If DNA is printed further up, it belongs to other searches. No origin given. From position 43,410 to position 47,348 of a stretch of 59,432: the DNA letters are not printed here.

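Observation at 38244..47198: Three-gene outer-membrane module: SusD-less giant plug/barrel protein, 1360-aa orphan CTD protein and a PorV/FadL-like barrel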

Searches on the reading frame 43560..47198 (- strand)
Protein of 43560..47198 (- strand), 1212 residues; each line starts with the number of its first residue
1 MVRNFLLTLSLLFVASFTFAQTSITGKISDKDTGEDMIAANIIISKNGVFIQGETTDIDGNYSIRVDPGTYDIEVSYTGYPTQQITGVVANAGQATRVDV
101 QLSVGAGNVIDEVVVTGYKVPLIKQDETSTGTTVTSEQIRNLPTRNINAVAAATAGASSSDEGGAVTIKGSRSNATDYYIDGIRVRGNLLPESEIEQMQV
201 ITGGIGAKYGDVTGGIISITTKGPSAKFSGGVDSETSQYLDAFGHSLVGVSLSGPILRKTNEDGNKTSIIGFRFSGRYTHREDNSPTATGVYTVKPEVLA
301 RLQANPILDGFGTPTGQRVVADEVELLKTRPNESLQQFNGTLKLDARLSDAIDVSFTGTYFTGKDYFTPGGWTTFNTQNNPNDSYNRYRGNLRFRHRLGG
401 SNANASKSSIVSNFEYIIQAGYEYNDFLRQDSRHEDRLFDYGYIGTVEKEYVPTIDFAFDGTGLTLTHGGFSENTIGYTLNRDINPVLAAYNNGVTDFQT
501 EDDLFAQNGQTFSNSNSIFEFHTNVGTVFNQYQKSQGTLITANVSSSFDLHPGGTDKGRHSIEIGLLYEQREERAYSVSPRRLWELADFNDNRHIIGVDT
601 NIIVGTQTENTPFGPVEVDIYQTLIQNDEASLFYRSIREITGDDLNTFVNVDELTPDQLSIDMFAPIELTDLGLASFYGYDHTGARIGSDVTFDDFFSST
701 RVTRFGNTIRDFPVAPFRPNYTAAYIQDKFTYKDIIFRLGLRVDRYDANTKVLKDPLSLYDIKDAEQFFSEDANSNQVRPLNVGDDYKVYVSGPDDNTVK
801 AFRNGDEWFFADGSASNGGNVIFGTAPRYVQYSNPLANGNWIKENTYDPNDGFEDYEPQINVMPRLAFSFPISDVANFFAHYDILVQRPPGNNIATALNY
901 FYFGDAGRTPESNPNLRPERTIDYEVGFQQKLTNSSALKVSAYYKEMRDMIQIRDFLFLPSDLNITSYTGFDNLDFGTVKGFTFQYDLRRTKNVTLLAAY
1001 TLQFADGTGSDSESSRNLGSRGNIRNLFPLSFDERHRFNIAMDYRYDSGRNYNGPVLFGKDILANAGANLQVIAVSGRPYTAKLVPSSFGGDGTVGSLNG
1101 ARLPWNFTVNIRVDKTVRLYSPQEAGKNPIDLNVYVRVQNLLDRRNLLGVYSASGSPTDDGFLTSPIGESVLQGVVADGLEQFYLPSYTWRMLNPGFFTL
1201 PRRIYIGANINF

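Call 3: search_protein_families(library=pfam, proteins=[window:43560-47198:-], max_evalue=0.01)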
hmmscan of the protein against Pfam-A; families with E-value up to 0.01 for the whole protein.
window:43560-47198:- (1212 aa): 3 families
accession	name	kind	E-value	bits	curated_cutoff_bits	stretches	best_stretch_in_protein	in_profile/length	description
PF13620.12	CarboxypepD_reg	-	1e-14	55.1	32.3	1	23-103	1-82/82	Carboxypeptidase regulatory-like domain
PF13715.12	CarbopepD_reg_2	-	7.7e-13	48.7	32.2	1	24-115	1-88/88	CarboxypepD_reg-like domain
PF07715.20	Plug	-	8.7e-10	39.5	23.9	1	125-215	3-106/107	TonB-dependent Receptor Plug Domain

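Call 4: search_protein_families(library=ncbifam, proteins=[window:43560-47198:-], max_evalue=0.01)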
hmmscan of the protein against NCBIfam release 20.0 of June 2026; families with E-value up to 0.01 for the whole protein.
window:43560-47198:- (1212 aa): 4 families
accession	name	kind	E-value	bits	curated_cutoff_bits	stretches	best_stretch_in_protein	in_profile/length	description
NF049946.1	TonB_dep_CU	exception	1.3e-07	30.3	700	1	914-1045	489-604/683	TonB-dependent receptor, CU motif-type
NF010010.0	PRK13483.1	equivalog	8.8e-05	20.7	927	0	178-237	117-178/660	ligand-gated channel protein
NF010038.0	PRK13513.1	equivalog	0.00053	18.6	942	0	181-283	124-219/659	ligand-gated channel protein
NF049947.1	TonB_dep_PCPU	exception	0.00068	17.9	800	0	906-1004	478-572/685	TonB-dependent receptor, PCPU motif-type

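Call 9: search_solved_structures(query=window:43560-47198:-, max_evalue=0.01)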
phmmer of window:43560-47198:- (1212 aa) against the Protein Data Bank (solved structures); distinct sequences matched with E-value up to 0.01: 3.
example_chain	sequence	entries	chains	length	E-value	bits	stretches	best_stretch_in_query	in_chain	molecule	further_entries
9hfj_A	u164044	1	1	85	9.1e-05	23.5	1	21-91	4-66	SusC homolog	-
5aq0_A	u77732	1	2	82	0.00026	22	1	24-102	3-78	CARBOXYPEPTIDASE D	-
9j6z_A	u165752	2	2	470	0.0017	19.3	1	23-112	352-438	Carboxypeptidase D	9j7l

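Call 20: find_homologous_proteins(query=window:43560-47198:-)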
Query window:43560-47198:- (1212 aa): 1603 proteins with E <= 0.001 among 8000 candidates; the best 120 are listed.
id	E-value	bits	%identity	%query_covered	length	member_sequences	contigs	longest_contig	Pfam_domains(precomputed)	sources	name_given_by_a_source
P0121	0.0e+0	2498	89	100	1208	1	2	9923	PF13715.13,PF07715.21,PF13620.13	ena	-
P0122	0.0e+0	2492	90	100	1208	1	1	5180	PF13715.13,PF07715.21,PF13620.13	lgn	-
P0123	0.0e+0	2490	89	100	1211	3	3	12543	PF13715.13,PF07715.21,PF13620.13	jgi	jgi:outer membrane receptor protein involved in Fe transport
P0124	0.0e+0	2490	90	100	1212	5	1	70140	PF13715.13,PF07715.21,PF13620.13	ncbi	-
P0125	0.0e+0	2486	89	100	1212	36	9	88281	PF13715.13,PF07715.21,PF13620.13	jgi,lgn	-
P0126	0.0e+0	2478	89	100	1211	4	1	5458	PF13715.13,PF07715.21,PF13620.13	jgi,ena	-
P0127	0.0e+0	2459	88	100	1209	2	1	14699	PF13715.13,PF07715.21,PF13620.13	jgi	jgi:outer membrane receptor protein involved in Fe transport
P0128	0.0e+0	2213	79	100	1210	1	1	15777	PF13715.13,PF07715.21,PF13620.13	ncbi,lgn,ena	-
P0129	0.0e+0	2139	76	100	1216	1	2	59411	PF13715.13,PF07715.21,PF13620.13,PF00593.31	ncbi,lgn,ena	-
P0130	0.0e+0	2138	77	100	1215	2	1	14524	PF13715.13,PF07715.21,PF13620.13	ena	-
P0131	0.0e+0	2134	75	100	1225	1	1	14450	PF13715.13,PF07715.21,PF13620.13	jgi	-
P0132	0.0e+0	2088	74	100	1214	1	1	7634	PF13715.13,PF07715.21,PF13620.13,PF00593.31,PF14905.13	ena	-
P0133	0.0e+0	1729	64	100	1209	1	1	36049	PF13715.13,PF07715.21,PF13620.13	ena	-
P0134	0.0e+0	1679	75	79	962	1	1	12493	-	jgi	-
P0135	0.0e+0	1602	85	68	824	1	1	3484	PF13715.13,PF07715.21,PF13620.13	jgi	jgi:hypothetical protein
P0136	0.0e+0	1431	56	100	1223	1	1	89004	PF13715.13,PF07715.21,PF13620.13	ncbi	ncbi:MAG: carboxypeptidase regulatory-like domain-containing protein [Bacteroidota bacterium]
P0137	0.0e+0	1431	55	100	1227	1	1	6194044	PF13715.13,PF07715.21,PF13620.13,PF00593.31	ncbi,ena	-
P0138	0.0e+0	1414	55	100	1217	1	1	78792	PF13715.13,PF07715.21,PF13620.13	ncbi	-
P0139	0.0e+0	1412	56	100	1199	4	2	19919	PF13715.13,PF07715.21,PF13620.13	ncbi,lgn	-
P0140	0.0e+0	1396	55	98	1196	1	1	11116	PF13715.13,PF07715.21,PF13620.13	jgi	jgi:outer membrane receptor protein involved in Fe transport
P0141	0.0e+0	1396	54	100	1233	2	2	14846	PF13715.13,PF07715.21,PF13620.13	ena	-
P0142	0.0e+0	1395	55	100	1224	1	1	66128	PF13715.13,PF07715.21,PF13620.13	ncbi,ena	-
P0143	0.0e+0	1395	56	99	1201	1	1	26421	PF13715.13,PF07715.21,PF13620.13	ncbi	ncbi:MAG: carboxypeptidase-like regulatory domain-containing protein [Bacteroidota bacterium]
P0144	0.0e+0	1391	54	100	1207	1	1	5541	PF13715.13,PF07715.21,PF13620.13,PF14905.13,PF17210.10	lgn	-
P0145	0.0e+0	1390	54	100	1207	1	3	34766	PF13715.13,PF07715.21,PF13620.13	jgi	-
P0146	0.0e+0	1389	54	100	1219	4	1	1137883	PF13715.13,PF07715.21,PF13620.13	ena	-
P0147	0.0e+0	1387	54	100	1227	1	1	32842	PF13715.13,PF07715.21,PF13620.13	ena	-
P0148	0.0e+0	1383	54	100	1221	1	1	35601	PF13715.13,PF07715.21,PF13620.13,PF00593.31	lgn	-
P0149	0.0e+0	1382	55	100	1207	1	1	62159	PF13715.13,PF07715.21,PF13620.13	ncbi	-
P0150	0.0e+0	1381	54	100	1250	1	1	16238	PF13715.13,PF07715.21,PF13620.13,PF14905.13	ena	-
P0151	0.0e+0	1381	55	98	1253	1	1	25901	PF13715.13,PF07715.21,PF13620.13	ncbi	-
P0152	0.0e+0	1378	54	98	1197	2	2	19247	PF13715.13,PF07715.21,PF13620.13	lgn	-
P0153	0.0e+0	1377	54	100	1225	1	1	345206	PF13715.13,PF07715.21,PF13620.13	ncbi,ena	-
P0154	0.0e+0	1377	54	100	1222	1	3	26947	PF13715.13,PF07715.21,PF13620.13,PF14905.13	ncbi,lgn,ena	-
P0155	0.0e+0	1372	54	100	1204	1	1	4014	PF13715.13,PF07715.21,PF13620.13,PF14905.13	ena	-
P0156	0.0e+0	1368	53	100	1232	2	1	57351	PF13715.13,PF07715.21,PF13620.13,PF00593.31,PF14905.13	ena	-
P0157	0.0e+0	1367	54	100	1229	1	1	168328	PF13715.13,PF07715.21,PF13620.13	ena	-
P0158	0.0e+0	1365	54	100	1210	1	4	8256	PF13715.13,PF07715.21,PF13620.13,PF14905.13,PF17210.10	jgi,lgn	jgi:outer membrane receptor protein involved in Fe transport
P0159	0.0e+0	1364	54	99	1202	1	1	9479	PF13715.13,PF07715.21,PF13620.13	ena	-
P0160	0.0e+0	1364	54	100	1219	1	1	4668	PF13715.13,PF07715.21,PF13620.13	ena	-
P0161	0.0e+0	1364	54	98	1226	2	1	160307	PF13715.13,PF07715.21,PF13620.13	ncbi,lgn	-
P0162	0.0e+0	1360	55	98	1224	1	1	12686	PF13715.13,PF07715.21,PF13620.13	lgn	-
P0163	0.0e+0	1359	52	100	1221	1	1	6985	PF13715.13,PF07715.21,PF13620.13,PF14905.13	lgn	-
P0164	0.0e+0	1357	53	100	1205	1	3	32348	PF13715.13,PF07715.21,PF13620.13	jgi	jgi:outer membrane receptor protein involved in Fe transport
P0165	0.0e+0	1354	53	100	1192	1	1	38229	PF13715.13,PF07715.21,PF13620.13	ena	-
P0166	0.0e+0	1352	54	99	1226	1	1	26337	PF13715.13,PF07715.21,PF13620.13,PF00593.31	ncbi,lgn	-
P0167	0.0e+0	1351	54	100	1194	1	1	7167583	PF13715.13,PF07715.21,PF13620.13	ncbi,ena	-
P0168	0.0e+0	1350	53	98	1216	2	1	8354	PF13715.13,PF07715.21,PF13620.13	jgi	-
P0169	0.0e+0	1349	54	99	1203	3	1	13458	PF13715.13,PF07715.21,PF13620.13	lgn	-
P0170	0.0e+0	1349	73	68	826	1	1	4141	PF13715.13,PF07715.21,PF13620.13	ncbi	ncbi:MAG: carboxypeptidase regulatory-like domain-containing protein, partial [Bacteroidota bacteriu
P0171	0.0e+0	1347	54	100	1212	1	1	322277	PF13715.13,PF07715.21,PF13620.13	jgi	jgi:outer membrane receptor protein involved in Fe transport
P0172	0.0e+0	1347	54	98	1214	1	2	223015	PF13715.13,PF07715.21,PF13620.13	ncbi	-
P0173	0.0e+0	1346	52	100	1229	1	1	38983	PF13715.13,PF07715.21,PF13620.13,PF14905.13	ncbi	-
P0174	0.0e+0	1346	53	100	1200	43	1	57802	PF13715.13,PF07715.21,PF13620.13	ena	-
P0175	0.0e+0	1345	53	100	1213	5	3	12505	PF13715.13,PF07715.21,PF13620.13,PF14905.13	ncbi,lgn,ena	-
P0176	0.0e+0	1345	54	98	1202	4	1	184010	PF13715.13,PF07715.21,PF13620.13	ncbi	-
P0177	0.0e+0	1344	53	99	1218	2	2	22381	PF13715.13,PF07715.21,PF13620.13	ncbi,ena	-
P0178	0.0e+0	1343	53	99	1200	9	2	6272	PF13715.13,PF07715.21,PF13620.13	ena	-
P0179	0.0e+0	1343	53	98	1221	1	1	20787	PF13715.13,PF07715.21,PF13620.13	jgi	jgi:outer membrane receptor protein involved in Fe transport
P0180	0.0e+0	1343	53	100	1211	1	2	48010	PF13715.13,PF07715.21,PF13620.13,PF14905.13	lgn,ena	-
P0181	0.0e+0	1342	54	100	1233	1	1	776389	PF13715.13,PF07715.21,PF13620.13,PF00593.31,PF14905.13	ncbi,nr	ncbi:MAG: TonB-dependent receptor [Lewinellaceae bacterium]|nr:TonB-dependent receptor [Lewinellacea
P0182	0.0e+0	1341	54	99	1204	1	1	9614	PF13715.13,PF07715.21,PF13620.13,PF00593.31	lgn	-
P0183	0.0e+0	1339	54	100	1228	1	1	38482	PF13715.13,PF07715.21,PF13620.13,PF14905.13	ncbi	-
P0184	0.0e+0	1339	53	100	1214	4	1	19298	PF13715.13,PF07715.21,PF13620.13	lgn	-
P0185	0.0e+0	1338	54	98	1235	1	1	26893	PF13715.13,PF07715.21,PF13620.13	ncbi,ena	-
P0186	0.0e+0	1338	54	100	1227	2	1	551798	PF13715.13,PF07715.21,PF13620.13,PF14905.13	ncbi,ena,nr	ncbi:MAG: TonB-dependent receptor [Lewinellaceae bacterium]|nr:TonB-dependent receptor [Lewinellacea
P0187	0.0e+0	1336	53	100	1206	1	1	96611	PF13715.13,PF07715.21,PF13620.13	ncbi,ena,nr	ncbi:MAG: carboxypeptidase regulatory-like domain-containing protein [Saprospiraceae bacterium]|nr:c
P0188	0.0e+0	1336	52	100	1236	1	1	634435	PF13715.13,PF07715.21,PF13620.13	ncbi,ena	-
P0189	0.0e+0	1336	54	99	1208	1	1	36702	PF13715.13,PF07715.21,PF13620.13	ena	-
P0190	0.0e+0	1336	52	100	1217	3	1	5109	PF13715.13,PF07715.21,PF13620.13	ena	-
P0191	0.0e+0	1335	53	99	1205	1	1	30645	PF13715.13,PF07715.21,PF13620.13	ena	-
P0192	0.0e+0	1335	52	100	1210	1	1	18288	PF13715.13,PF07715.21,PF13620.13,PF00593.31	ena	-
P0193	0.0e+0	1335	52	100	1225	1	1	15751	PF13715.13,PF07715.21,PF13620.13,PF14905.13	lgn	-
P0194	0.0e+0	1334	53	100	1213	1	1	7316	PF13715.13,PF07715.21,PF13620.13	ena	-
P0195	0.0e+0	1333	52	100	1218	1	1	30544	PF13715.13,PF07715.21,PF13620.13,PF14905.13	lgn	-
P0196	0.0e+0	1332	53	100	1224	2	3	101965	PF13715.13,PF07715.21,PF13620.13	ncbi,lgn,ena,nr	ncbi:MAG TPA: TonB-dependent receptor [Saprospiraceae bacterium]|nr:TonB-dependent receptor [Saprosp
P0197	0.0e+0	1332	53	98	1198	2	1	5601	PF13715.13,PF07715.21,PF13620.13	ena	-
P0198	0.0e+0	1332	53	99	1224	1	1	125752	PF13715.13,PF07715.21,PF13620.13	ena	-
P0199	0.0e+0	1332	54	98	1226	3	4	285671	PF13715.13,PF07715.21,PF13620.13,PF14905.13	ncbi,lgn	-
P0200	0.0e+0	1332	53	98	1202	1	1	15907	PF13715.13,PF07715.21,PF13620.13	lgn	-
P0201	0.0e+0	1332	53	98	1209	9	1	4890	PF13715.13,PF07715.21,PF13620.13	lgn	-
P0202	0.0e+0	1332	53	100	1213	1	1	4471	PF13715.13,PF07715.21,PF13620.13,PF14905.13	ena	-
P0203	0.0e+0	1332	53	100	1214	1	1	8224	PF13715.13,PF07715.21,PF13620.13,PF00593.31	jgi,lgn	-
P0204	0.0e+0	1331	54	98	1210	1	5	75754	PF13715.13,PF07715.21,PF13620.13,PF17210.10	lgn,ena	-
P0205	0.0e+0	1331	53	98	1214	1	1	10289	PF13715.13,PF07715.21,PF13620.13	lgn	-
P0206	0.0e+0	1331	54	98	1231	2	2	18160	PF13715.13,PF07715.21,PF13620.13,PF00593.31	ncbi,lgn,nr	ncbi:MAG: TonB-dependent receptor [Phaeodactylibacter sp.]|nr:TonB-dependent receptor [Phaeodactylib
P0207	0.0e+0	1330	53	98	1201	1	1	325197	PF13715.13,PF07715.21,PF13620.13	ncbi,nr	ncbi:MAG: carboxypeptidase regulatory-like domain-containing protein [Saprospirales bacterium]|nr:ca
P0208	0.0e+0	1330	53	100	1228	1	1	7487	PF13715.13,PF07715.21,PF13620.13,PF17210.10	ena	-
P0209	0.0e+0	1328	52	100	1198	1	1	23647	PF13715.13,PF07715.21,PF13620.13,PF14905.13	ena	-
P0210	0.0e+0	1328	53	99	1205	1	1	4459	PF13715.13,PF07715.21,PF13620.13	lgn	-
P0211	0.0e+0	1326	52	100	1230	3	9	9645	PF13715.13,PF07715.21,PF13620.13,PF17210.10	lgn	-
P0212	0.0e+0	1326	53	98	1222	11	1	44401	PF13715.13,PF07715.21,PF13620.13,PF00593.31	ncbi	-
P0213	0.0e+0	1325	53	100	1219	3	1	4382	PF13715.13,PF07715.21,PF13620.13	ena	-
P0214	0.0e+0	1325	52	100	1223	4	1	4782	PF13715.13,PF07715.21,PF13620.13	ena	-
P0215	0.0e+0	1325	52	100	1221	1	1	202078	PF13715.13,PF07715.21,PF13620.13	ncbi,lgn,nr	ncbi:MAG: TonB-dependent receptor plug domain-containing protein [Bacteroidetes bacterium]|nr:TonB-d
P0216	0.0e+0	1324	52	100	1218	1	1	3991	PF13715.13,PF07715.21,PF13620.13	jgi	-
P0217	0.0e+0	1323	52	100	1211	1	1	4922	PF13715.13,PF07715.21,PF13620.13,PF14905.13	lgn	-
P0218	0.0e+0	1323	53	100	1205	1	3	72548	PF13715.13,PF07715.21,PF13620.13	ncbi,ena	-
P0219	0.0e+0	1323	53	98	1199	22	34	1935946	PF13715.13,PF07715.21,PF13620.13,PF17210.10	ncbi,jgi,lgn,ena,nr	ncbi:MAG: carboxypeptidase regulatory-like domain-containing protein [Saprospiraceae bacterium]|nr:c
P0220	0.0e+0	1323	53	100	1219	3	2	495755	PF13715.13,PF07715.21,PF13620.13,PF14905.13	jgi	jgi:outer membrane receptor protein involved in Fe transport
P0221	0.0e+0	1323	54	98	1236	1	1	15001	PF13715.13,PF07715.21,PF13620.13,PF14905.13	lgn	-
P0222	0.0e+0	1322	52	98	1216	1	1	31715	PF13715.13,PF07715.21,PF13620.13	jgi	-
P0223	0.0e+0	1322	53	100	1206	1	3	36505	PF13715.13,PF07715.21,PF13620.13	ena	-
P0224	0.0e+0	1321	53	99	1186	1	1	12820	PF13715.13,PF07715.21,PF13620.13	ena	-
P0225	0.0e+0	1321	53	98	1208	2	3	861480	PF13715.13,PF07715.21,PF13620.13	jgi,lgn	jgi:outer membrane receptor protein involved in Fe transport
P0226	0.0e+0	1321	52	100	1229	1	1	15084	PF13715.13,PF07715.21,PF13620.13,PF00593.31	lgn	-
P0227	0.0e+0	1321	53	100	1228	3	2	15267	PF13715.13,PF07715.21,PF13620.13,PF14905.13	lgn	-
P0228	0.0e+0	1321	54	98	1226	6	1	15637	PF13715.13,PF07715.21,PF13620.13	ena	-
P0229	0.0e+0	1320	54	100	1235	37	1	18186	PF13715.13,PF07715.21,PF13620.13,PF14905.13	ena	-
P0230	0.0e+0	1320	53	98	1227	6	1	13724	PF13715.13,PF07715.21,PF13620.13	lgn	-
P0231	0.0e+0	1320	53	100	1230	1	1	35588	PF13715.13,PF07715.21,PF13620.13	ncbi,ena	-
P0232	0.0e+0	1319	52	100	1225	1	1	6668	PF13715.13,PF07715.21,PF13620.13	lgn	-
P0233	0.0e+0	1319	53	98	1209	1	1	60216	PF13715.13,PF07715.21,PF13620.13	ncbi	-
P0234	0.0e+0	1319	52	100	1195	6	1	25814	PF13715.13,PF07715.21,PF13620.13,PF22904.4,PF17210.10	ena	-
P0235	0.0e+0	1318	53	100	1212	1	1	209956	PF13715.13,PF07715.21,PF13620.13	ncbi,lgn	ncbi:MAG: carboxypeptidase regulatory-like domain-containing protein [Saprospiraceae bacterium]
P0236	0.0e+0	1318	53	100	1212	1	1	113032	PF13715.13,PF07715.21,PF13620.13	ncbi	ncbi:MAG: carboxypeptidase regulatory-like domain-containing protein [Saprospiraceae bacterium]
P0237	0.0e+0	1318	52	100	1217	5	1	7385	PF13715.13,PF07715.21,PF13620.13,PF14905.13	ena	-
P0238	0.0e+0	1318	53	100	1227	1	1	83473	PF13715.13,PF07715.21,PF13620.13,PF17210.10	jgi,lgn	-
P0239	0.0e+0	1317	52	100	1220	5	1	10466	PF13715.13,PF07715.21,PF13620.13,PF14905.13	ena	-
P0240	0.0e+0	1317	52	100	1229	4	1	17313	PF13715.13,PF07715.21,PF13620.13,PF14905.13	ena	-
